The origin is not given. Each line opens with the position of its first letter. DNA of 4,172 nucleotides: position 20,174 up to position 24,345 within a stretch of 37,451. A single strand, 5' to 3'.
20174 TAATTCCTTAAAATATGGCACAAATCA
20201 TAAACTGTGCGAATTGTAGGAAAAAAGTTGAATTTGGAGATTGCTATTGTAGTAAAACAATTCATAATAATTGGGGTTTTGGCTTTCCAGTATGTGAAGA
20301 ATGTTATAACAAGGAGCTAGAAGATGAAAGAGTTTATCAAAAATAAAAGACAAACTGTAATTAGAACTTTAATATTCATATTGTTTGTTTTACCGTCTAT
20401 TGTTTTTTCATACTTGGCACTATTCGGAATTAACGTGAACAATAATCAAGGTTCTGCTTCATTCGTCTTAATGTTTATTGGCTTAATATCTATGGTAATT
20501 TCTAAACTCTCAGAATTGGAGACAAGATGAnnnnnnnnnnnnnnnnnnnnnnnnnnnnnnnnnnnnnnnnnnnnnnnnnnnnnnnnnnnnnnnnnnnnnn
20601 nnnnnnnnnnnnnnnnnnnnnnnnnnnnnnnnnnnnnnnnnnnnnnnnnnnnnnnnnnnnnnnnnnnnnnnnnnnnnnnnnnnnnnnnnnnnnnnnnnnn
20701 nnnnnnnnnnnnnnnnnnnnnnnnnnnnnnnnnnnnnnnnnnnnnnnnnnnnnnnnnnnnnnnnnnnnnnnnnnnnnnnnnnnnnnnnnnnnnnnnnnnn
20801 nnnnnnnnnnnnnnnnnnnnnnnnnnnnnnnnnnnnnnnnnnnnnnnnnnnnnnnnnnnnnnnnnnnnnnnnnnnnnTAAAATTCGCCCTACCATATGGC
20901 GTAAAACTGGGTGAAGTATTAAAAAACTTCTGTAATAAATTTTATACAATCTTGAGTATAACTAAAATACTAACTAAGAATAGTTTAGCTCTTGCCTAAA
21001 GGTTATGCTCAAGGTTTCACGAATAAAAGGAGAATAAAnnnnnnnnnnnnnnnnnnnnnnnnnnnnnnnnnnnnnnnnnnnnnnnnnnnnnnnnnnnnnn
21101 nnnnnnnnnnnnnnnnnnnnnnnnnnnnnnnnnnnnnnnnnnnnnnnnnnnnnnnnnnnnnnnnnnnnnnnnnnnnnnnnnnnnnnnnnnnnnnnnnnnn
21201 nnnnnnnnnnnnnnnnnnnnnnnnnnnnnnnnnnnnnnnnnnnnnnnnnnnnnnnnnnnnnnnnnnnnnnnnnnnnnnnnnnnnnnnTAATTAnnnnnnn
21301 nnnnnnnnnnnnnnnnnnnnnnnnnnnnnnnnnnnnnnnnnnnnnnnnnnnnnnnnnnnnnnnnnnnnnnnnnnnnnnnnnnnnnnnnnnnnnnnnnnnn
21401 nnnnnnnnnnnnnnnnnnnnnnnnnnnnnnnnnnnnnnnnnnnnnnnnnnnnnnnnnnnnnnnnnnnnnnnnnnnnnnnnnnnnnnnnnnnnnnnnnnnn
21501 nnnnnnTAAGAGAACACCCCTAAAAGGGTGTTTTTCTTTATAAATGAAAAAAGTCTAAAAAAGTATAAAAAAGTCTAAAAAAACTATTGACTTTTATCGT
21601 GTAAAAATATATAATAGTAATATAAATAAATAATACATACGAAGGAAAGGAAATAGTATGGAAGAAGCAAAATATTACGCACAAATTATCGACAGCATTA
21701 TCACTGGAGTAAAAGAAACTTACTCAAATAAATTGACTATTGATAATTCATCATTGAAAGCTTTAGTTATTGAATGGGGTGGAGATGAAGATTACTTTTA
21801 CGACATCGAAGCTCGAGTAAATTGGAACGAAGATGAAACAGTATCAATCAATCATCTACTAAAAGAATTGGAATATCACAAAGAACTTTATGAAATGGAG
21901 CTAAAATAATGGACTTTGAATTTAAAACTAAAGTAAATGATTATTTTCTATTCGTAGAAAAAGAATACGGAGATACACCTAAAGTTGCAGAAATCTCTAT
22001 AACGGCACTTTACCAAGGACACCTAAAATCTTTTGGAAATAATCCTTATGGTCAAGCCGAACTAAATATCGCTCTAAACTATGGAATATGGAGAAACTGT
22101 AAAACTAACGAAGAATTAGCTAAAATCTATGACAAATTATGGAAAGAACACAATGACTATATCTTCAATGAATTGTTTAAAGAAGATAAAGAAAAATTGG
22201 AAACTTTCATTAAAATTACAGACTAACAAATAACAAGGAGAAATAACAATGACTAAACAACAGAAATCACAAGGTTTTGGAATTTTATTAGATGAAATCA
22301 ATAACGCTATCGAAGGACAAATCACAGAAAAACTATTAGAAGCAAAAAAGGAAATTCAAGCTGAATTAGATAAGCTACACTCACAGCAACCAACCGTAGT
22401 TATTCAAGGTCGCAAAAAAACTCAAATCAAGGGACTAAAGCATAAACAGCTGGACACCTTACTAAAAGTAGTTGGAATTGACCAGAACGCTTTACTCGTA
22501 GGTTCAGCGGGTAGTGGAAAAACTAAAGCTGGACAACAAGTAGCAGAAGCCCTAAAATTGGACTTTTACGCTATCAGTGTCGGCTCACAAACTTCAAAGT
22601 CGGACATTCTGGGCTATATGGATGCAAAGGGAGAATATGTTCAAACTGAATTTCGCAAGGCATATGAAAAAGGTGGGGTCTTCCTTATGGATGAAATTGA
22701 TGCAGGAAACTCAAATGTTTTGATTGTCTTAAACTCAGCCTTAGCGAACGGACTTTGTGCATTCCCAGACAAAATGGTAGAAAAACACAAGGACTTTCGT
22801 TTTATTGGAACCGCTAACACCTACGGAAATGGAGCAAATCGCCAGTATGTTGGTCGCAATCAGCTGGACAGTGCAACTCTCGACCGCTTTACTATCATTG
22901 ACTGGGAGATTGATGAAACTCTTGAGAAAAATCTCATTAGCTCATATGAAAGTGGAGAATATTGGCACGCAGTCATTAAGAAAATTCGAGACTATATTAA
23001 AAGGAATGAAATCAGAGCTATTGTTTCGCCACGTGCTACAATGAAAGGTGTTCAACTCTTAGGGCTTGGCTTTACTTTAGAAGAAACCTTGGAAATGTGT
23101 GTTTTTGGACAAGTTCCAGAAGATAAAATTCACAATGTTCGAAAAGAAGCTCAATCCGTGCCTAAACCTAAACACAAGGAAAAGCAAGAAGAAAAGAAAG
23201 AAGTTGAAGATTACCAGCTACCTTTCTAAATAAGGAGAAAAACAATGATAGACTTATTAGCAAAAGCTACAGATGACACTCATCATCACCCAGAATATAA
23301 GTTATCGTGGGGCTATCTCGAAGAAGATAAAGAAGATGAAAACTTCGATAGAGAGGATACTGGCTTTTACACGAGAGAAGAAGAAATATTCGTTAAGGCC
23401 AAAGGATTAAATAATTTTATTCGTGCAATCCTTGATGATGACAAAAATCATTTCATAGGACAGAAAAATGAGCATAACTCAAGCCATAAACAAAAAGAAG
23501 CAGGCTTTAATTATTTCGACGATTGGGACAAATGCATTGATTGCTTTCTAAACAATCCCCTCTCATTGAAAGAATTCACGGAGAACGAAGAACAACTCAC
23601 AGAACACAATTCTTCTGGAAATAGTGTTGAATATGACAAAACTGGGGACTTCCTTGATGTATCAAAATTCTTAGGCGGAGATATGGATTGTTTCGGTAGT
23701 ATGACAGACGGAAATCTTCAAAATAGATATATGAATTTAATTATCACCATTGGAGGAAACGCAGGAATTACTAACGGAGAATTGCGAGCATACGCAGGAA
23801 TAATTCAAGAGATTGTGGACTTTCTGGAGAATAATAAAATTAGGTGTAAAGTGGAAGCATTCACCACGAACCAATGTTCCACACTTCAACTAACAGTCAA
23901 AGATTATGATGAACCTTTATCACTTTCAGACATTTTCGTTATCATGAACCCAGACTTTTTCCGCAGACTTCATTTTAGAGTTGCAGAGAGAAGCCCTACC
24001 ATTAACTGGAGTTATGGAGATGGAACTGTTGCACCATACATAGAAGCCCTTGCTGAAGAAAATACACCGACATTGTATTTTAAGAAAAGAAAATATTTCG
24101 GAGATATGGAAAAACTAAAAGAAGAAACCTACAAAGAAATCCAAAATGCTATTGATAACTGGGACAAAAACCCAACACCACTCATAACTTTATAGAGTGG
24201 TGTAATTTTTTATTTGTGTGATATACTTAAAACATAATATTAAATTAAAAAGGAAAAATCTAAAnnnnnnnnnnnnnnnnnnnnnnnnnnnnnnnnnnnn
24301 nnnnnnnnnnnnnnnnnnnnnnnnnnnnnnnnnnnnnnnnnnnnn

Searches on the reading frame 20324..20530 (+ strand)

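Call 57: search_protein_families(library=phrogs, proteins=[window:20324-20530:+], max_evalue=0.01)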
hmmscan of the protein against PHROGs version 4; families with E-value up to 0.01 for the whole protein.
window:20324-20530:+ (68 aa): 0 families

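Call 94: search_protein_families(library=pfam, proteins=[window:20324-20530:+], max_evalue=0.1)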
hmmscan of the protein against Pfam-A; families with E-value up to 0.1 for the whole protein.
window:20324-20530:+ (68 aa): 2 families
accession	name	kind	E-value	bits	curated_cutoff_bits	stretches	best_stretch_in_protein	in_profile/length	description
PF11460.13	DUF3007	-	0.012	16.3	25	1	8-60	2-52/96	Protein of unknown function (DUF3007)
PF04246.17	RseC_MucC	-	0.052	13.9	24.4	1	15-60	65-111/130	Positive regulator of sigma(E), RseC/MucC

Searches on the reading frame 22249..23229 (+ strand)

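Call 57: search_protein_families(library=phrogs, proteins=[window:22249-23229:+], max_evalue=0.01)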
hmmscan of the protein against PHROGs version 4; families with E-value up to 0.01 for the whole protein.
window:22249-23229:+ (326 aa): 10 families
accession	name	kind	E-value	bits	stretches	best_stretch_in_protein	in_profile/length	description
phrog_249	-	moron, auxiliary metabolic gene and host takeover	2.6e-59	202.5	1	32-303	76-369/380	porphyrin biosynthesis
phrog_16448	-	other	3.5e-14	53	1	46-216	417-587/680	ATPase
phrog_168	-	DNA, RNA and nucleotide metabolism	1.1e-07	32.8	1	67-220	32-157/314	clamp loader of DNA polymerase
phrog_5424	-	other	5.2e-07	29.7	1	77-230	279-437/527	ATPase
phrog_3757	-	unknown function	2.3e-06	28.3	1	47-152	92-195/367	-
phrog_15585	-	unknown function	3.6e-05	23.3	1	82-154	353-429/793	-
phrog_1297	-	other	3.7e-05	23.9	1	72-220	19-169/356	ATPase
phrog_10401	-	other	0.00013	21.9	1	76-152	458-529/667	ATPase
phrog_11838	-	DNA, RNA and nucleotide metabolism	0.00045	20.5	1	78-155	40-112/420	clamp loader of DNA polymerase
phrog_4339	-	unknown function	0.0047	17.1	0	78-106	51-79/552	-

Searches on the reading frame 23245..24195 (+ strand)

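Call 57: search_protein_families(library=phrogs, proteins=[window:23245-24195:+], max_evalue=0.01)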
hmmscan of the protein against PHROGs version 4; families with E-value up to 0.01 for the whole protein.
window:23245-24195:+ (316 aa): 1 family
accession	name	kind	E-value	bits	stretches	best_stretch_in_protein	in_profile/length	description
phrog_1909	-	unknown function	9.6e-07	29.3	1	122-252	88-228/287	-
